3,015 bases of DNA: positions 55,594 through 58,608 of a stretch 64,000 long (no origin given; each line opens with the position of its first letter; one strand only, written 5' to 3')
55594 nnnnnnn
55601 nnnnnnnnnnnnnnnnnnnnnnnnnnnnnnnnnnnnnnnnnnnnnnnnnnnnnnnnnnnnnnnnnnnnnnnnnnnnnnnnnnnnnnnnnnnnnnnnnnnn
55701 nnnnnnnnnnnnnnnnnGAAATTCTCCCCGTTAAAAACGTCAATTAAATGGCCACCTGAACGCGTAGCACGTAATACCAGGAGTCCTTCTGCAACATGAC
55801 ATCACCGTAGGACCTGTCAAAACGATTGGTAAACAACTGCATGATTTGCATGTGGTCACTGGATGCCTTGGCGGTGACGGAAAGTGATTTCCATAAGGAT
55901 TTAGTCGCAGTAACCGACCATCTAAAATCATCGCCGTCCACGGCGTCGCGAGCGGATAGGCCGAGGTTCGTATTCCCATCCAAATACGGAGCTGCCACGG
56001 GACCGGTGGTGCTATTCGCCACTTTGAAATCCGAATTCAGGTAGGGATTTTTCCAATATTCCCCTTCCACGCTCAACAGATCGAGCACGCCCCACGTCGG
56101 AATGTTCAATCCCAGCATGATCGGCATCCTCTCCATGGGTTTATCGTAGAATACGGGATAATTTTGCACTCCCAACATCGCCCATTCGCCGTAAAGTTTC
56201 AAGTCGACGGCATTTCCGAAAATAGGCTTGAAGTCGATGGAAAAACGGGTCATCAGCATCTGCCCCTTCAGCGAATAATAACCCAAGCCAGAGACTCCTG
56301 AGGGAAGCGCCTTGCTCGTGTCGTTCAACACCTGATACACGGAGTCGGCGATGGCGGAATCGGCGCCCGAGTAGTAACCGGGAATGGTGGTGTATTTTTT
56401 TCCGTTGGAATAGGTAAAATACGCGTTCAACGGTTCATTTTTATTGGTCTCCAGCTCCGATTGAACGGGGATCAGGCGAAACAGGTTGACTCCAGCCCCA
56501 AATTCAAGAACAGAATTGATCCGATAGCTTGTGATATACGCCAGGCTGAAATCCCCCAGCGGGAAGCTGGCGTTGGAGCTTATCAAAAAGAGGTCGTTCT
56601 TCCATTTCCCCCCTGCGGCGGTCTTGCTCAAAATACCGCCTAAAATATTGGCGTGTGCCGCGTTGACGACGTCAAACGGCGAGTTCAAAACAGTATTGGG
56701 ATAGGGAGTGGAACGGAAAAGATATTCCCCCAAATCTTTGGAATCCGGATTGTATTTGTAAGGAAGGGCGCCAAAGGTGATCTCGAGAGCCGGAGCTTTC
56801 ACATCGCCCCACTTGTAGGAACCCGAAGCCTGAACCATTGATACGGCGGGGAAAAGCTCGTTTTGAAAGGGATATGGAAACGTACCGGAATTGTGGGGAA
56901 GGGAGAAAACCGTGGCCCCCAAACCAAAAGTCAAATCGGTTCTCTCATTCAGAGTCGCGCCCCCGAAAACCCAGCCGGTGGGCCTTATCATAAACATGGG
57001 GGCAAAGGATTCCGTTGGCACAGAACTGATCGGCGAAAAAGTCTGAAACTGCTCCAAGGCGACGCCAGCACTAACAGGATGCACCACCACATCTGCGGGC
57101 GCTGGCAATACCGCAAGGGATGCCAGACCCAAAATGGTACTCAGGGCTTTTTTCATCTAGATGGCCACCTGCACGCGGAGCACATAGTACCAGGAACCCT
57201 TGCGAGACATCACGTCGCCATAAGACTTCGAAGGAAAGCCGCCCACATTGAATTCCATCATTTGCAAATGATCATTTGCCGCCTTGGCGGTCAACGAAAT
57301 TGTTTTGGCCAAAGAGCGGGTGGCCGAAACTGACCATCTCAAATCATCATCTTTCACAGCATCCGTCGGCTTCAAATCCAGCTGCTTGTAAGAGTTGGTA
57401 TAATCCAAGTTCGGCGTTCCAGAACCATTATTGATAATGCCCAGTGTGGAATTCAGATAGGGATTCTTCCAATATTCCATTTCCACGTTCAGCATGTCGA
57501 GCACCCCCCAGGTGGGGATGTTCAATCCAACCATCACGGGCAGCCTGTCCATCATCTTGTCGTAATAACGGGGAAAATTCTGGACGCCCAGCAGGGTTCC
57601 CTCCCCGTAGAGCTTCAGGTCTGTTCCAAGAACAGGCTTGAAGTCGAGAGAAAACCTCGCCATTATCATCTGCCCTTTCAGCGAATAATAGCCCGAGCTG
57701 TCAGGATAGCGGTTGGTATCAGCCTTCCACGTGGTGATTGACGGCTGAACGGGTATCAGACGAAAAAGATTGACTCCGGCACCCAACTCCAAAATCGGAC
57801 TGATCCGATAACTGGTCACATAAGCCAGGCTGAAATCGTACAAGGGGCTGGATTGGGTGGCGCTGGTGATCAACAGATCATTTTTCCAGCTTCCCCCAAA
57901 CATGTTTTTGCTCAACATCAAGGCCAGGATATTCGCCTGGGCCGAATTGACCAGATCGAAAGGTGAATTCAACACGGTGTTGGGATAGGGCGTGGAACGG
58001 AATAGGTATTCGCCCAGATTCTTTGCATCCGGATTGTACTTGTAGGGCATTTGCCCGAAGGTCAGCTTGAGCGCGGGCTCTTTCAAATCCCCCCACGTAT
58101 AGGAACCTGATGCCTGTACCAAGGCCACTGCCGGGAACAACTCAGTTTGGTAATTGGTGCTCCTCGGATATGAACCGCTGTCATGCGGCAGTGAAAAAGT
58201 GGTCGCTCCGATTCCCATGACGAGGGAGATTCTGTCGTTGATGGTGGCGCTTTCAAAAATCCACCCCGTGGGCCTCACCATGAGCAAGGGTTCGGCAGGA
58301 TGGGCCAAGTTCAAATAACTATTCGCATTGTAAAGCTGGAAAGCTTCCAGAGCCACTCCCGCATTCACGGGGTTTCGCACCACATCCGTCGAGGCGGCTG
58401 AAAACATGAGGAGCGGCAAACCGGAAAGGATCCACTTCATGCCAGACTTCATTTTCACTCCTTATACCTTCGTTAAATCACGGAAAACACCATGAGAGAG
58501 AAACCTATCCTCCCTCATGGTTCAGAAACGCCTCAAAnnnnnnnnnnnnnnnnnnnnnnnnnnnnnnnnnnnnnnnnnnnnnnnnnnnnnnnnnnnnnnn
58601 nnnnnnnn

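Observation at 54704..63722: Island of six co-directional secreted genes: candidate cell-surface sugar-oxidation system exported by a T9SS-like pathway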

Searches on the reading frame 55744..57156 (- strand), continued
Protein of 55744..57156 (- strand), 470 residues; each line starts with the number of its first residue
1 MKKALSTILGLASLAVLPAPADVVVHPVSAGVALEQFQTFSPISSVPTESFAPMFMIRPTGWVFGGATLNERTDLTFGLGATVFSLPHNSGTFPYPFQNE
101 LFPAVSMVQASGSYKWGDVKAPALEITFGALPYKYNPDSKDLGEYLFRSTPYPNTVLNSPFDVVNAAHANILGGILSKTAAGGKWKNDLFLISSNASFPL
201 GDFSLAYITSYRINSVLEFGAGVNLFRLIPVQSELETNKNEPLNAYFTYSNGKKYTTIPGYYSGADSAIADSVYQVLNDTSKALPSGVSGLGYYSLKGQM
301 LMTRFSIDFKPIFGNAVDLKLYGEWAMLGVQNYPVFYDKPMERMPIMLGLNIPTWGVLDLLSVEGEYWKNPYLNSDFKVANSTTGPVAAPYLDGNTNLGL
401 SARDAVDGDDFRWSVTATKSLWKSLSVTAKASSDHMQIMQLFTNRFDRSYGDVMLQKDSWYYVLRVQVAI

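Call 49: search_protein_families(library=pfam, alignment_id=A2, max_evalue=0.01)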
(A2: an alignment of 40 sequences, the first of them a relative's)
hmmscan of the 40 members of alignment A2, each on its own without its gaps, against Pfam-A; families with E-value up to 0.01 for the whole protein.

A. member 1, L033:2359-3684:+ (441 aa): 1 family
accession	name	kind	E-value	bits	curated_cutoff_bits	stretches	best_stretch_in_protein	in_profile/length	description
PF06283.17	ThuA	-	8.5e-17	62.5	33.4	1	48-305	1-198/209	Trehalose utilisation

B. families by the number of members that match (of 40 scanned): 8 families
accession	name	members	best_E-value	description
PF06283.17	ThuA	24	2.8e-47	Trehalose utilisation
PF18962.6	Por_Secre_tail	15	1.3e-06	Secretion system C-terminal sorting domain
PF06439.18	3keto-disac_hyd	13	1.1e-25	3-keto-disaccharide hydrolase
PF13646.12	HEAT_2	1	3.9e-05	HEAT repeats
PF24157.1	DUF7408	1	0.0022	Domain of unknown function (DUF7408)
PF08308.17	PEGA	1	0.0045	PEGA domain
PF21171.3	PDE12-like_N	1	0.0066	2',5'-phosphodiesterase 12-like, N-terminal domain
PF03848.20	TehB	1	0.0096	Tellurite resistance protein TehB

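Call 62: search_protein_families(library=pfam, proteins=[L028:74-934:+, L029:1911-5141:+, L024:14295-15422:+, L063:16370-17203:-, L065:6908-7735:+, L044:7614-9551:+, L040:13049-14620:+, L059:3833-6613:+, L040:11437-12828:+, L028:962-3901:+], max_evalue=0.001)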
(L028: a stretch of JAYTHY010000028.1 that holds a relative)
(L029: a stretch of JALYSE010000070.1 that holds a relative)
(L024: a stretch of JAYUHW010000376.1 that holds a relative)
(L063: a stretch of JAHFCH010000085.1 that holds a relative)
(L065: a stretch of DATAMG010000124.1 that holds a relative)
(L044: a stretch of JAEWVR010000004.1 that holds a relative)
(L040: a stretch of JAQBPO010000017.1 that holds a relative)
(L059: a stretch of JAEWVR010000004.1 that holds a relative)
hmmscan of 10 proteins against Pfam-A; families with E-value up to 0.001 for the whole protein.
L028:74-934:+ (286 aa): 2 families
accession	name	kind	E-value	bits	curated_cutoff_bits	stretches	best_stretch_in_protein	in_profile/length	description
PF06439.18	3keto-disac_hyd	-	3.4e-23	83.1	26.8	1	68-276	2-186/187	3-keto-disaccharide hydrolase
PF19077.6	Big_13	-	0.00031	21.6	27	1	13-45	61-93/102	Bacterial Ig-like domain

L029:1911-5141:+ (1076 aa): 6 families
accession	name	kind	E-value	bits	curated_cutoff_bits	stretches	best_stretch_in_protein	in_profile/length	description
PF02368.24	Big_2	-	1e-17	64.2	22.8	2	153-206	16-70/79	Bacterial Ig-like domain (group 2)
PF19077.6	Big_13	-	4.3e-17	62.9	27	3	672-723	53-101/102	Bacterial Ig-like domain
PF12245.14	Big_3_2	-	7.8e-07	29.7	23.3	0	683-723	81-121/122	Bacterial Ig-like domain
PF09136.16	Glucodextran_B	-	1.6e-05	25.2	27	0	516-548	50-82/83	Glucodextranase, domain B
PF18911.6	PKD_4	-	4.3e-05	23.9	27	1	393-471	3-76/85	PKD domain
PF13290.12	CHB_HEX_C_1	-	0.00021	21.6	22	0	436-473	26-65/67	Chitobiase/beta-hexosaminidase C-terminal domain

L024:14295-15422:+ (375 aa): 5 families
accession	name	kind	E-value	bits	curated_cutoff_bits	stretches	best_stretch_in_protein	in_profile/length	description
PF00005.33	ABC_tran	-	4.3e-33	115.2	25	1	27-166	4-136/137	ABC transporter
PF08402.16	TOBE_2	-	1.2e-06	29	21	1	287-354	1-76/76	TOBE domain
PF17912.7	OB_MalK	-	5.4e-05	24.4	27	1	240-293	1-52/53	MalK OB fold domain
PF13304.12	AAA_21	-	0.00037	21.1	27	0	128-199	227-300/304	AAA domain, putative AbiEii toxin, Type IV TA system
PF13191.12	AAA_16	-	0.00053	21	32.6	1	32-155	20-104/167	AAA ATPase domain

L063:16370-17203:- (277 aa): 1 family
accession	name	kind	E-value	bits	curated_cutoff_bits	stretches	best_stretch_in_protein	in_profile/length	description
PF14394.12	DUF4423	-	4.1e-33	114.9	30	1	105-271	3-165/165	Domain of unknown function (DUF4423)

L065:6908-7735:+ (275 aa): 0 families

L044:7614-9551:+ (645 aa): 8 families
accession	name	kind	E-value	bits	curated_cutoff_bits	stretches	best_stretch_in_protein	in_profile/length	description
PF25174.1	Beta-prop_THOC3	-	2.8e-11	43.4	305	2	72-213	52-188/272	THOC3 beta-propeller domain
PF10282.15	Lactonase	-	4.1e-09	36.6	21.7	1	161-215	250-309/344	Lactonase, 7-bladed beta-propeller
PF21783.3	YNCE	-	1.5e-08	34.8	27.1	1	160-218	32-91/339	YNCE-like beta-propeller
PF13570.13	Beta-prop_ACSF4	-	2.2e-07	31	133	1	81-215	22-152/329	Beta-alanine-activating enzyme, beta-propeller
PF23414.1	Beta-prop_EML_2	-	1.3e-06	28.5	90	0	143-215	28-100/266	Echinoderm microtubule-associated protein second beta-propeller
PF25175.1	Beta-prop_WDR5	-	6.3e-06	26.1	250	1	114-240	58-180/296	WDR5 beta-propeller domain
PF07676.18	PD40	-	6.2e-05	23.3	20.9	0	111-124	11-24/38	WD40-like Beta Propeller Repeat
PF08450.18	SGL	-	0.00031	20.9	26.3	0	133-210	111-190/246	SMP-30/Gluconolactonase/LRE-like region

L040:13049-14620:+ (523 aa): 1 family
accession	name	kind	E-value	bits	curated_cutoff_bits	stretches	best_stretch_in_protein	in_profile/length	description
PF00528.27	BPD_transp_1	-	9.6e-19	68.3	26.4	1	332-516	2-182/184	Binding-protein-dependent transport system inner membrane component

L059:3833-6613:+ (926 aa): 1 family
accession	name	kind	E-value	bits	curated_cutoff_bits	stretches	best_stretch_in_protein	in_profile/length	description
PF18582.6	HZS_alpha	-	1e-27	97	26.6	1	523-639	1-98/98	Hydrazine synthase alpha subunit middle domain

L040:11437-12828:+ (463 aa): 3 families
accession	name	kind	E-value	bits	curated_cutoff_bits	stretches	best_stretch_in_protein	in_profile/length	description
PF01547.30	SBP_bac_1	-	1e-21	78.7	26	1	57-374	16-307/307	Bacterial extracellular solute-binding protein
PF13416.11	SBP_bac_8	-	4.6e-18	66.4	27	1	62-397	6-274/279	Bacterial extracellular solute-binding protein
PF04248.19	NTP_transf_9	-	0.00099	19.3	22.1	0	123-166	32-77/93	Domain of unknown function (DUF427)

L028:962-3901:+ (979 aa): 3 families
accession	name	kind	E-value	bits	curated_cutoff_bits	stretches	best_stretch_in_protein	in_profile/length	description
PF01564.23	Spermine_synth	-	3.2e-20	72.9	22.9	1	558-711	5-158/186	Spermine/spermidine synthase domain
PF07690.21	MFS_1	-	1.4e-07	31.2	33.4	1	17-407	1-347/347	Major Facilitator Superfamily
PF05175.20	MTS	-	0.00042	20.4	23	1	554-682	17-137/170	Methyltransferase small domain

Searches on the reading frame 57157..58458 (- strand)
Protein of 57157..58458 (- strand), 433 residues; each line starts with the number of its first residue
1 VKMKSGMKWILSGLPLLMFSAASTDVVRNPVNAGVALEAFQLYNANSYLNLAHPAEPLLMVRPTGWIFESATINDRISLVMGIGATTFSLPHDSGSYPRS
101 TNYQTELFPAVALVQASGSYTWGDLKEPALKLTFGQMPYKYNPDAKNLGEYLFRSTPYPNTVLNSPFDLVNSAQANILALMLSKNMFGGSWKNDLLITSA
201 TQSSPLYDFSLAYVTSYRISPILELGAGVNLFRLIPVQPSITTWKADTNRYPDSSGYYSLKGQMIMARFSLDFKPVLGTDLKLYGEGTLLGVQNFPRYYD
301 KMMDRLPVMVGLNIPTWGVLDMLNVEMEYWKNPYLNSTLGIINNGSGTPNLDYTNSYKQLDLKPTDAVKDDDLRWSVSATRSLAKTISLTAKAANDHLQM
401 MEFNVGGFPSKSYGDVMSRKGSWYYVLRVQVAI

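Call 3: search_protein_families(library=pfam, proteins=[window:57157-58458:-], max_evalue=1)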
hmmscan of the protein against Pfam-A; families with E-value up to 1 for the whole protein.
window:57157-58458:- (433 aa): 1 family
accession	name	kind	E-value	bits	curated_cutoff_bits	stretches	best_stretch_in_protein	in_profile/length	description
PF09098.15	Dehyd-heme_bind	-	0.03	14.4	25.2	1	365-431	88-152/167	Quinohemoprotein amine dehydrogenase A, alpha subunit, haem binding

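Call 4: search_protein_families(library=ncbifam, proteins=[window:57157-58458:-], max_evalue=1)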
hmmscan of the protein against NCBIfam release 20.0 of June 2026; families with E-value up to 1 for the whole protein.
window:57157-58458:- (433 aa): 1 family
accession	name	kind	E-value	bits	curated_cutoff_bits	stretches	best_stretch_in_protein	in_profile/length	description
NF009879.0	PRK13340.1-4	subfamily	0.13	11.1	434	1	33-75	230-272/406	alanine racemase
